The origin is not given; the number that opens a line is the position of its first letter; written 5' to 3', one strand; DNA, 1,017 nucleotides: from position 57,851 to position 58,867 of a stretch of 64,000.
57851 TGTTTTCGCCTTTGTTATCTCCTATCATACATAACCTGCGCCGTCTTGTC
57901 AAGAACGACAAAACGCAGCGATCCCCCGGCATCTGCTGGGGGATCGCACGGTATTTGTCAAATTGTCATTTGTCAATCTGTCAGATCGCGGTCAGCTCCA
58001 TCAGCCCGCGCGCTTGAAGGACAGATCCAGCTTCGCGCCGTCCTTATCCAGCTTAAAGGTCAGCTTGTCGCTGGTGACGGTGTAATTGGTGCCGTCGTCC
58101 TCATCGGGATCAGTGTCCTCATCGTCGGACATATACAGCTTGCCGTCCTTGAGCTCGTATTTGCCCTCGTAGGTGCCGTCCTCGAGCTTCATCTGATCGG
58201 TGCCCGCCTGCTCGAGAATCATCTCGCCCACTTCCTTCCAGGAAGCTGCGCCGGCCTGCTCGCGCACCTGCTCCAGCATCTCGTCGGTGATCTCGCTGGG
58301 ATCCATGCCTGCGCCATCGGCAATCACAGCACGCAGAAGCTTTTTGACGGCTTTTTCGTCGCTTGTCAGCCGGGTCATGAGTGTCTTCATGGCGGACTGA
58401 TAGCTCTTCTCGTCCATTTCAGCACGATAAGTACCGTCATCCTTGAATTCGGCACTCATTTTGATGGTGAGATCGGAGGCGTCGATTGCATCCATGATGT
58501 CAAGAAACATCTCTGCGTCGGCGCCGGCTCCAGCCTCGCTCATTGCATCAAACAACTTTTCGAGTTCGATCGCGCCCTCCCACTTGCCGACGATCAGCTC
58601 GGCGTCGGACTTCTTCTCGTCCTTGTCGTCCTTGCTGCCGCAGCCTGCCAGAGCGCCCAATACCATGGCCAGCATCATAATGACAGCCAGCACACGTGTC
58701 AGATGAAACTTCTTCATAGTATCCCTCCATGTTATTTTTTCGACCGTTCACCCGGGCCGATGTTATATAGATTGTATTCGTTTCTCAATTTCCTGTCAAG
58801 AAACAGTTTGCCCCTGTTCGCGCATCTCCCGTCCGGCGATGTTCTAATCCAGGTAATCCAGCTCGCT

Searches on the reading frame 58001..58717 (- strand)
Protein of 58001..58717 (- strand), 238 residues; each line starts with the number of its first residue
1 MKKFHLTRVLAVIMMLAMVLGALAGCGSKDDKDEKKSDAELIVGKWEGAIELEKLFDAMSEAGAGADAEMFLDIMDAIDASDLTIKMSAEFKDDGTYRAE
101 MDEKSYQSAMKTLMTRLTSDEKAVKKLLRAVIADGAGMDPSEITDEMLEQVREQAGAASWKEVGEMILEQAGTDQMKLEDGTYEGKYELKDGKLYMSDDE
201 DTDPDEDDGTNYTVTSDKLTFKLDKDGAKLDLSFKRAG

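Call 8: search_protein_families(library=pfam, proteins=[window:58001-58717:-], max_evalue=0.001)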
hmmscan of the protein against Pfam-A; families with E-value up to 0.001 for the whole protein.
window:58001-58717:- (238 aa): 0 families

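Call 84: search_protein_families(library=pfam, proteins=[window:58001-58714:-], max_evalue=0.5)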
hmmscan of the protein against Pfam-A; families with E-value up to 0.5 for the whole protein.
window:58001-58714:- (237 aa): 6 families
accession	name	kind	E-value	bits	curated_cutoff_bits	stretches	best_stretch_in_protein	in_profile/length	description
PF18692.7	DUF5640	-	0.0019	18.5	28.5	1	168-221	20-71/85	Family of unknown function (DUF5640)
PF06097.16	DUF945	-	0.0068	16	26.8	1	81-196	351-453/460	Bacterial protein of unknown function (DUF945)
PF13648.12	Lipocalin_4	-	0.01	17.2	22.4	1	179-220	51-89/89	Lipocalin-like domain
PF13253.11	DUF4044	-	0.25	11.3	21.8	1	5-24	11-30/33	Protein of unknown function (DUF4044)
PF23584.1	DUF7136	-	0.31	11.3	27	1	153-232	63-137/217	Domain of unknown function (DUF7136)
PF13627.12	LptM_cons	-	0.49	10.7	27.3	0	13-28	2-17/23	LPS-assembly lipoprotein LptM, conserved region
